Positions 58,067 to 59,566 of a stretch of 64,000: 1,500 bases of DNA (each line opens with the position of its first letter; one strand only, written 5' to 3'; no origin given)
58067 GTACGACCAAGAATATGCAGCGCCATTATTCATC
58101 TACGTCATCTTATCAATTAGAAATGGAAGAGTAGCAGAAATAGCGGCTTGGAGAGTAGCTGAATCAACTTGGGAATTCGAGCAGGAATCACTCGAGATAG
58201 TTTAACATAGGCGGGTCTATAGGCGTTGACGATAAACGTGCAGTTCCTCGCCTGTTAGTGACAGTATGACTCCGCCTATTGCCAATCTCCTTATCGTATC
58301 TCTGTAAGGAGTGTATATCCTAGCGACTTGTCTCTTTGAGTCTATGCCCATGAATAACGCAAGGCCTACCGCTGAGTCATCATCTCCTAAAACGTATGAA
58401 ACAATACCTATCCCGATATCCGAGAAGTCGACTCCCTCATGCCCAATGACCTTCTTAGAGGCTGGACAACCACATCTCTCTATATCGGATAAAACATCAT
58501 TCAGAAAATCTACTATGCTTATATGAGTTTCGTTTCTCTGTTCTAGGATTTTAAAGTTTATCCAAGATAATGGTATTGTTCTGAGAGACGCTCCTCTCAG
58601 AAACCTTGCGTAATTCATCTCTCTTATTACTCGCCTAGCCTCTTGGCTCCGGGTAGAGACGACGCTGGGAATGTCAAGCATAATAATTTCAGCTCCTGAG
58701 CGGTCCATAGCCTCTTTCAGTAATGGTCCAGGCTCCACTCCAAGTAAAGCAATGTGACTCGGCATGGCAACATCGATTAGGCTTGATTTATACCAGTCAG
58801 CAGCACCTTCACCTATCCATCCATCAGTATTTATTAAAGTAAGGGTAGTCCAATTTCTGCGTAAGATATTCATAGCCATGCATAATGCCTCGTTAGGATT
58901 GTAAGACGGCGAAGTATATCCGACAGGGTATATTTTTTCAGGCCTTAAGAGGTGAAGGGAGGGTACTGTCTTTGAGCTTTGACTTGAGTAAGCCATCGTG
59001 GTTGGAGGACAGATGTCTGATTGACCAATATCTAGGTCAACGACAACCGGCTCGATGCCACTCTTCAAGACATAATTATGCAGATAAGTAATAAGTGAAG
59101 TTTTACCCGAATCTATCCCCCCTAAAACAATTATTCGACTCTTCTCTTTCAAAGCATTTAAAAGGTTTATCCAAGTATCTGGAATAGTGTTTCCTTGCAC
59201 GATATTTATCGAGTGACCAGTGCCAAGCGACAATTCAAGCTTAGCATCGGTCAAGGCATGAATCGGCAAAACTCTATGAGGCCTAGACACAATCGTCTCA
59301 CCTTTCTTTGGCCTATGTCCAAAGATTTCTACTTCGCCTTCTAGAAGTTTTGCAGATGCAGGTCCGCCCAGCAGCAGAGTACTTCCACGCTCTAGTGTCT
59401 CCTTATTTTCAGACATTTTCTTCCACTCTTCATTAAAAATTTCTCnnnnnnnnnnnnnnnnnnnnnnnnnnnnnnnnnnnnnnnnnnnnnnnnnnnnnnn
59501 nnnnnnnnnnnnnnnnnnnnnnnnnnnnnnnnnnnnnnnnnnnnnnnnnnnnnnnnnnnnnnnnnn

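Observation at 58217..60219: Clp1-type polynucleotide 5'-kinase cotranscribed with a calcineurin-like metallophosphoesterase: candidate RNA end-healing module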

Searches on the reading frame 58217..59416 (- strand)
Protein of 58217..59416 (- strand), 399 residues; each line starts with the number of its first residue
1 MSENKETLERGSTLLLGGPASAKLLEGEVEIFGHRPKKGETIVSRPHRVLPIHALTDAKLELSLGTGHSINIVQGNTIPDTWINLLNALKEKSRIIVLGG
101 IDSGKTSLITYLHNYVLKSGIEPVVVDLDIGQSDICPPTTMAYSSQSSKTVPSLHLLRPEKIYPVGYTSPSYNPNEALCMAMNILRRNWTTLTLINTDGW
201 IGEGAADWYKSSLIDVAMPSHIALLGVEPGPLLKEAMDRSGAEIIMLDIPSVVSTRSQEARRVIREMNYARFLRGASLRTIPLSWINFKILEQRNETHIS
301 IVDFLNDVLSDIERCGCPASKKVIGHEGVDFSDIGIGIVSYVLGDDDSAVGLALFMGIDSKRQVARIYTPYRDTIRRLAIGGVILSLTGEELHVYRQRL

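Call 3: search_protein_families(library=pfam, proteins=[window:58217-59416:-], max_evalue=0.01)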
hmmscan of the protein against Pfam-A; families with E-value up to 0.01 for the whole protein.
window:58217-59416:- (399 aa): 1 family
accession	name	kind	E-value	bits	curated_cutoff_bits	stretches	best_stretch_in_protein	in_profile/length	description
PF16575.11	CLP1_P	-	1.5e-26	93.8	26.6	1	99-274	1-187/188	mRNA cleavage and polyadenylation factor CLP1 P-loop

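Call 4: search_protein_families(library=ncbifam, proteins=[window:58217-59416:-], max_evalue=0.01)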
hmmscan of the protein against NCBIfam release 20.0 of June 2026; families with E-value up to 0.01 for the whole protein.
window:58217-59416:- (399 aa): 1 family
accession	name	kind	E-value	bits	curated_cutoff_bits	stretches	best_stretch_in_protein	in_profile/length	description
NF053861.1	DS8_antiphage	equivalog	0.00094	17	790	1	84-127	362-405/994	anti-phage protein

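Call 5: search_solved_structures(query=window:58217-59416:-, max_evalue=1, show_alignments=2)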
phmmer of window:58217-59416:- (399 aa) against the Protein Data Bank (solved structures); distinct sequences matched with E-value up to 1: 13.
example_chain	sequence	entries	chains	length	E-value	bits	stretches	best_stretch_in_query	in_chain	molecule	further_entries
4ohv_A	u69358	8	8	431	7e-08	35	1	93-204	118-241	Protein clpf-1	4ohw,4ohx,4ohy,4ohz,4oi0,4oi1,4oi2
8hmy_E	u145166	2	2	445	4.3e-06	29.1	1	93-201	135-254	Polyribonucleotide 5'-hydroxyl-kinase Clp1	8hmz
9dun_A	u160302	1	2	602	5.5e-05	25.5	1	95-223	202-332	Polynucleotide 5'-hydroxyl-kinase NOL9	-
10rn_B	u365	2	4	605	5.6e-05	25.4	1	95-223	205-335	Polynucleotide 5'-hydroxyl-kinase NOL9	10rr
26lk_C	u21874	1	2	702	8.2e-05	24.9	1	95-223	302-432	Polynucleotide 5'-hydroxyl-kinase NOL9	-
7y17_B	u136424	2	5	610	0.00087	21.5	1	90-226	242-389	Polynucleotide 5'-hydroxyl-kinase GRC3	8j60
4c0b_A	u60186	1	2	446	0.073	15.2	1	90-138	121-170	MRNA CLEAVAGE AND POLYADENYLATION FACTOR CLP1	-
4oi4_A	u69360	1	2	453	0.076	15.1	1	90-138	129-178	mRNA cleavage and polyadenylation factor CLP1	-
2npi_A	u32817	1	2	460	0.078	15.1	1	90-138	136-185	Protein CLP1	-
7zhf_A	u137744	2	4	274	0.61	12.2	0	95-131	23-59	GTPase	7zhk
4l08_B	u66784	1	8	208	0.68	12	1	119-177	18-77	Hydrolase, isochorismatase family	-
4l07_A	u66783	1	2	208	0.68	12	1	119-177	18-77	Hydrolase, isochorismatase family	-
4c0h_A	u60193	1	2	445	0.95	11.5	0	90-138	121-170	MRNA CLEAVAGE AND POLYADENYLATION FACTOR CLP1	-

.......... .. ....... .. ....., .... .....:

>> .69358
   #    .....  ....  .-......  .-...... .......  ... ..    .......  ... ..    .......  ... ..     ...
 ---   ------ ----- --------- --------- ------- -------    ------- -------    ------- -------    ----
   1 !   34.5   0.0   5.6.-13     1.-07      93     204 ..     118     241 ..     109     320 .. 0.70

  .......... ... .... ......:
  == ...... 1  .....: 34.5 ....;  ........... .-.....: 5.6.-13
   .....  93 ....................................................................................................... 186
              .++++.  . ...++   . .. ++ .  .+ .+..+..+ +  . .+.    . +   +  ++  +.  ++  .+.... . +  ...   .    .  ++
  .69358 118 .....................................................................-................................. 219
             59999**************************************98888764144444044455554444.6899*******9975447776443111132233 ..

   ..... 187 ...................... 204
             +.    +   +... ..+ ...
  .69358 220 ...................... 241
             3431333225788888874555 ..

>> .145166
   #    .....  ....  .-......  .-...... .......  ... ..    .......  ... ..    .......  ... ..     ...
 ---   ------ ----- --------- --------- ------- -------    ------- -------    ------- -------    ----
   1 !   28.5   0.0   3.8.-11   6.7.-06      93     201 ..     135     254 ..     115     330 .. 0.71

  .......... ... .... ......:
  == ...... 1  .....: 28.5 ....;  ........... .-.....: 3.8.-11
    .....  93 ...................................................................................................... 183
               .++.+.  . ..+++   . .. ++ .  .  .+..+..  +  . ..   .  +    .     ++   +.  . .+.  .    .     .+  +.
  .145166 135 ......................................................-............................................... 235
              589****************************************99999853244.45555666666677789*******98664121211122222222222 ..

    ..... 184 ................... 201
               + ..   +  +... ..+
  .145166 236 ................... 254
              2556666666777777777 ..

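Call 7: find_homologous_proteins(query=window:58217-59416:-, max_evalue=0.001)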
Query window:58217-59416:- (399 aa): 386 proteins with E <= 0.001 among 7679 candidates; the best 120 are listed.
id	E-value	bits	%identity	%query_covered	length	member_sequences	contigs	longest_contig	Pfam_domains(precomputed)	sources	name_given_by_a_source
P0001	2.2e-263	891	100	100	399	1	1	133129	PF16575.12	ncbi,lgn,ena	-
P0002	3.5e-190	650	69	100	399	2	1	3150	PF16575.12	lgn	-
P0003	1.4e-184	632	70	96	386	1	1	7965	PF16575.12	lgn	-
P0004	2.0e-184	631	68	100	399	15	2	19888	PF16575.12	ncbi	ncbi:MAG: Clp1/GlmU family protein [Nitrososphaerota archaeon]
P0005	2.8e-181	621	67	100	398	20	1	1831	PF16575.12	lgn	-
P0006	4.0e-107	377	45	99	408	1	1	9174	PF16575.12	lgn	-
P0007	9.2e-91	323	44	96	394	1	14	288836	PF16575.12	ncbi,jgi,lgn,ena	ncbi:MAG: polynucleotide 5'-hydroxyl-kinase [Nitrososphaerota archaeon]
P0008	3.6e-90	321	44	96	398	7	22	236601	PF16575.12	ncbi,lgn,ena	ncbi:MAG: polynucleotide 5'-hydroxyl-kinase [Nitrososphaerota archaeon]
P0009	1.1e-89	319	44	97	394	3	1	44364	PF16575.12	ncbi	ncbi:MAG: Clp1/GlmU family protein [Nitrososphaerota archaeon]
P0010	2.6e-88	315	43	97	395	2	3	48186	PF16575.12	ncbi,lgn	-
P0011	2.8e-88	315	43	97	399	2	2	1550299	PF16575.12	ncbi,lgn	-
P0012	8.5e-88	313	43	97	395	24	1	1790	PF16575.12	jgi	jgi:polynucleotide 5'-hydroxyl-kinase GRC3/NOL9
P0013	1.0e-87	313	43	97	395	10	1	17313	PF16575.12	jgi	jgi:polynucleotide 5'-hydroxyl-kinase GRC3/NOL9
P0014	2.1e-87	312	44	97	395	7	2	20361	PF16575.12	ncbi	-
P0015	4.6e-86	307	43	96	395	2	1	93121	PF16575.12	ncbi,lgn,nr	ncbi:hypothetical protein HRbin02_00694 [Candidatus Calditenuaceae archaeon HR02]|nr:hypothetical pr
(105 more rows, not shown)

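Call 10: find_related_loci(query=A1, collection=genome_contigs, flank=6000)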
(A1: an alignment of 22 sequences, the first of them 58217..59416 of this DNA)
Query A1 (399 aa) in genome_contigs; peptide patterns used: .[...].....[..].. (x = any residue, [..] = any of these).
600 stretches matched a pattern (row limit reached: there are more); 584 encode a relative of the query (tblastn E <= 1e-3); the best 80 are kept; 80 distinct loci.
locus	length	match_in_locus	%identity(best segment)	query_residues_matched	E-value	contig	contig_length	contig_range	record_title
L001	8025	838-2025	69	3-398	0e+0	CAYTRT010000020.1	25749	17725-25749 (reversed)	MAG TPA_asm: uncultured Nitrososphaeria archaeon isolate SRP104967_co1_41 genome assembly, contig: NODE_624_length_25749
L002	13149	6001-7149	37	11-395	3e-66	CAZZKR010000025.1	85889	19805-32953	MAG TPA_asm: uncultured Nitrososphaeria archaeon isolate binchicken_co25_112 genome assembly, contig: k141_9253, whole g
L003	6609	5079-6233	34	8-392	8e-63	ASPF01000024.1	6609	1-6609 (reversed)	Candidatus Geocrenenecus sp. JGI 0000106-J15 J0000106J15DRAFT_contig_24_0.24_C, whole genome shotgun sequence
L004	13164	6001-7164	34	8-393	9e-62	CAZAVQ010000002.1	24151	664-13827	MAG TPA_asm: uncultured Nitrososphaeria archaeon isolate binchicken_co6_180 genome assembly, contig: NODE_1871_length_24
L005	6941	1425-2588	34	8-393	1e-61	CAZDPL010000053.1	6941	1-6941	MAG TPA_asm: uncultured Nitrososphaeria archaeon isolate binchicken_co184_688 genome assembly, contig: NODE_22839_length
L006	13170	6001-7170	35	7-396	8e-61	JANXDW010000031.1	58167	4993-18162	MAG: Aigarchaeota archaeon isolate SKYB24 k141_416600, whole genome shotgun sequence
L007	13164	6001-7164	34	8-393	9e-60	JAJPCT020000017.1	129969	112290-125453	MAG: Candidatus Wolframiiraptor gerlachensis isolate A8 NODE_52_length_129969_cov_4_030329, whole genome shotgun sequenc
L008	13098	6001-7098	32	5-392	9e-57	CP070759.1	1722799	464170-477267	MAG: Candidatus Bathyarchaeota archaeon isolate bin28 chromosome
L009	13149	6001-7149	34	11-392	1e-56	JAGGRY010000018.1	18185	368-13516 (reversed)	MAG: Thaumarchaeota archaeon isolate AUK008 PB_MANV_008_c_000000000130, whole genome shotgun sequence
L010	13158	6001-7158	32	8-393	4e-56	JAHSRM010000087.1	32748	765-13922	MAG: Candidatus Benthortus lauensis isolate T2-175 k151_123006, whole genome shotgun sequence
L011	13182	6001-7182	33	8-399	4e-55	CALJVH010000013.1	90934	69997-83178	MAG: uncultured archaeon isolate S1_Bin_METABAT__142_1 genome assembly, contig: c_000002818640, whole genome shotgun seq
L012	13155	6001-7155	33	10-393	1e-54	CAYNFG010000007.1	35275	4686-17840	MAG TPA_asm: uncultured Nitrososphaeria archaeon isolate SRP141559_co1_273 genome assembly, contig: NODE_420_length_3527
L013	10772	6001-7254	32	8-394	4e-54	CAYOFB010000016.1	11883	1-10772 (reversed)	MAG TPA_asm: uncultured Candidatus Bathyarchaeia archaeon isolate binchicken_co123_18 genome assembly, contig: NODE_4120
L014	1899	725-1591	38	8-289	2e-55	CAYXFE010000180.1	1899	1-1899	MAG TPA_asm: uncultured Candidatus Bathyarchaeia archaeon isolate SRP141559_co1_159 genome assembly, contig: NODE_41958_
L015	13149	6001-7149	34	11-395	2e-65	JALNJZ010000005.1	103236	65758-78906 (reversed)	MAG: Candidatus Terraquivivens tengchongensis isolate GMQP.bins.8.201907 NODE_50_length_103236_cov_1.925409, whole genom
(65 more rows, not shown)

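Call 13: find_encoding_contigs(protein=P0001, flank=10000, max_places=3)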
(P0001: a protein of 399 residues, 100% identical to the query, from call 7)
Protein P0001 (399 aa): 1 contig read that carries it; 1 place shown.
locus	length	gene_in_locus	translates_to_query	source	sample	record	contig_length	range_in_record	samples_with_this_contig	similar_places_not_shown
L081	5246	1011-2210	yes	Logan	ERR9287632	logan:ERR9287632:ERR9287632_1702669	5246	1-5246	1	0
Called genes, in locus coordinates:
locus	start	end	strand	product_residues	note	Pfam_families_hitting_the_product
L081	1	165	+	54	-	?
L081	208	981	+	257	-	PF00149:Metallophos, PF12850:Metallophos_2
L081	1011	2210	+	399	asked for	PF16575:CLP1_P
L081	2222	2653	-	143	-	PF01398:JAB, PF14464:Prok-JAB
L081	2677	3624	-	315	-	PF00291:PALP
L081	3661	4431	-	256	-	-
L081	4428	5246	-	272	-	?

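Call 14: find_encoding_contigs(protein=P0006, flank=6000, max_places=3)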
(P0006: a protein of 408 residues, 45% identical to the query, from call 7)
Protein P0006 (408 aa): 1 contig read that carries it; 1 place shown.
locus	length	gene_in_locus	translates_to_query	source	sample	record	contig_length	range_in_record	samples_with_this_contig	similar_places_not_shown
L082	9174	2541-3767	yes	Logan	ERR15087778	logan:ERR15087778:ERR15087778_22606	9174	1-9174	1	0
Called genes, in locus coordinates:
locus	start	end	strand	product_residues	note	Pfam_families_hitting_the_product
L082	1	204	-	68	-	?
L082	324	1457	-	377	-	PF22020:RlmL_1st, PF02926:THUMP, PF01170:UPF0020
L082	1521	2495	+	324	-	PF00248:Aldo_ket_red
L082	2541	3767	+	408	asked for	PF16575:CLP1_P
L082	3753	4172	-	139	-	PF14464:Prok-JAB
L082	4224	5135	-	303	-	PF00291:PALP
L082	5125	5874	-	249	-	-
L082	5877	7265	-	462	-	PF01909:NTP_transf_2 (weak), PF09249:tRNA_NucTransf2, PF21133:CAA_C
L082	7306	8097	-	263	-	PF01925:TauE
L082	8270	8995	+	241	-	PF00156:Pribosyltran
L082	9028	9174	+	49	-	?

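Call 15: find_encoding_contigs(protein=P0007, flank=6000, max_places=3)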
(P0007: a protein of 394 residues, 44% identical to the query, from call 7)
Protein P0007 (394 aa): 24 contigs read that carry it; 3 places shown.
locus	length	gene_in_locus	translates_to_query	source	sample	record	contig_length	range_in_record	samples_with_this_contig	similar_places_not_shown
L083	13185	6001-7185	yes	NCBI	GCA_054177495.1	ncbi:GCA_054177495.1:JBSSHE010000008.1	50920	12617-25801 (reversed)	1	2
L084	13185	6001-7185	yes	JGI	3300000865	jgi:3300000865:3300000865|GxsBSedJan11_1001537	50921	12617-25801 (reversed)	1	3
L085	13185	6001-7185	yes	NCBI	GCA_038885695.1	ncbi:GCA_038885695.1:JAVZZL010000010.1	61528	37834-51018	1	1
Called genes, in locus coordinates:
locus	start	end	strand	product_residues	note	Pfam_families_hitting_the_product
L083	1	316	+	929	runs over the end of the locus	PF02369:Big_1 (faint), PF10670:DUF4198 (faint), PF11974:bMG3 (faint), PF16640:Big_3_5 (faint), PF17802:SpaA (faint), PF24025:Ig_DR_A0283-like (faint), PF13620:CarboxypepD_reg, PF13715:CarbopepD_reg_2 (faint), +1 more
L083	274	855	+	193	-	PF10502:Peptidase_S26 (weak)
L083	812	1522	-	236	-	PF04289:DUF447_N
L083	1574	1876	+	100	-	-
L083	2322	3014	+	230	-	PF07690:MFS_1 (weak)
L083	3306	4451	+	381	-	-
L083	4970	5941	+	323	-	PF00248:Aldo_ket_red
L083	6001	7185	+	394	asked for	PF16575:CLP1_P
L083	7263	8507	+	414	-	PF01041:DegT_DnrJ_EryC1, PF01212:Beta_elim_lyase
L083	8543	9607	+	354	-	PF00005:ABC_tran, PF13304:AAA_21 (faint), PF17912:OB_MalK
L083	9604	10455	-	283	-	PF00528:BPD_transp_1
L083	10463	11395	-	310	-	PF00528:BPD_transp_1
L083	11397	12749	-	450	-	PF01547:SBP_bac_1, PF13416:SBP_bac_8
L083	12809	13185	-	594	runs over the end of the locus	PF12804:NTP_transf_3 (weak), PF01066:CDP-OH_P_transf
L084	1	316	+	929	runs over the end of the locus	PF02369:Big_1 (faint), PF10670:DUF4198 (faint), PF11974:bMG3 (faint), PF16640:Big_3_5 (faint), PF17802:SpaA (faint), PF24025:Ig_DR_A0283-like (faint), PF13620:CarboxypepD_reg, PF13715:CarbopepD_reg_2 (faint), +1 more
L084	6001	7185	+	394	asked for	PF16575:CLP1_P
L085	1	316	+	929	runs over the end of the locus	PF02369:Big_1 (faint), PF10670:DUF4198 (faint), PF11974:bMG3 (faint), PF16640:Big_3_5 (faint), PF17802:SpaA (faint), PF24025:Ig_DR_A0283-like (faint), PF13620:CarboxypepD_reg, PF13715:CarbopepD_reg_2 (faint), +1 more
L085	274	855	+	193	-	PF10502:Peptidase_S26 (weak)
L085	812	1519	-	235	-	PF04289:DUF447_N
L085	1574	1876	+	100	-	-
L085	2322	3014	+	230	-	PF07690:MFS_1 (weak)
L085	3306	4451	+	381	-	-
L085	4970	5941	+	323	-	PF00248:Aldo_ket_red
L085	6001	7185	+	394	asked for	PF16575:CLP1_P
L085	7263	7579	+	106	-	PF01041:DegT_DnrJ_EryC1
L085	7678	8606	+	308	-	PF01041:DegT_DnrJ_EryC1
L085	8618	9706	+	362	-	PF00005:ABC_tran, PF13304:AAA_21 (faint), PF17912:OB_MalK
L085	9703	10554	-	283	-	PF00528:BPD_transp_1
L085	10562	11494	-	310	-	PF00528:BPD_transp_1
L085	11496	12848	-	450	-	PF01547:SBP_bac_1, PF13416:SBP_bac_8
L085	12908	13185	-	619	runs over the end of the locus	PF00483:NTP_transferase, PF12804:NTP_transf_3, PF01066:CDP-OH_P_transf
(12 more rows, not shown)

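Call 45: search_solved_structures(query=A3, max_evalue=10, show_alignments=1)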
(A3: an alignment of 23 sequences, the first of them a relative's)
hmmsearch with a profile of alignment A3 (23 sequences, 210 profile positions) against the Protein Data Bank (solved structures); distinct sequences matched with E-value up to 10: 1.
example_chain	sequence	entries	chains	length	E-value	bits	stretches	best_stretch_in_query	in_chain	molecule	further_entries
9oy8_H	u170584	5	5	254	0.018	17.6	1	6-54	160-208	Small ribosomal subunit protein uS2 | 30S ribosomal protein S2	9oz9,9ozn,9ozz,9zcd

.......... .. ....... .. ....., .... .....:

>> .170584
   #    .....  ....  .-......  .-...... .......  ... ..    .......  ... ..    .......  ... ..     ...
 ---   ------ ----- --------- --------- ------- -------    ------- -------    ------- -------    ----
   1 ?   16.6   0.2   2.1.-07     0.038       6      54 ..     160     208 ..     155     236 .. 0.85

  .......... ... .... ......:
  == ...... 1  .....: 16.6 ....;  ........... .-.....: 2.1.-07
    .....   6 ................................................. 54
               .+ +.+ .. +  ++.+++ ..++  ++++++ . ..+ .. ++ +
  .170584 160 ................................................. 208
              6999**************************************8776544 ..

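Call 46: search_protein_families(library=pfam, alignment_id=A3, max_evalue=0.1)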
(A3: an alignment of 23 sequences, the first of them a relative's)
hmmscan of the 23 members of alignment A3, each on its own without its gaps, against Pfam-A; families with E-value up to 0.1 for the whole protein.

A. member 1, L002:5322-5975:+ (218 aa): 0 families

B. families by the number of members that match (of 23 scanned): 12 families
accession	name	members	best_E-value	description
PF04312.18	DUF460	20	1.9e-05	Protein of unknown function (DUF460)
PF16921.10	Tex_YqgF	7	4.6e-06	Tex protein YqgF-like domain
PF07318.18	DUF1464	5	0.0066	Protein of unknown function (DUF1464)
PF07905.16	PucR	3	0.0075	Purine catabolism regulatory protein-like family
PF25697.1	EBNA2_N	2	0.053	EBNA-2 N-terminal dimerization domain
PF13031.12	DUF3892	1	0.04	Protein of unknown function (DUF3892)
PF24315.1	DUF7489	1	0.046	Domain of unknown function (DUF7489)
PF01135.25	PCMT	1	0.053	Protein-L-isoaspartate(D-aspartate) O-methyltransferase (PCMT)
PF01975.23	SurE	1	0.063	Survival protein SurE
PF15162.11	SCRE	1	0.083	Protein SPO16 homolog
PF09545.15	RE_AccI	1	0.084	AccI restriction endonuclease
PF16236.10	DUF4895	1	0.096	Domain of unknown function (DUF4895)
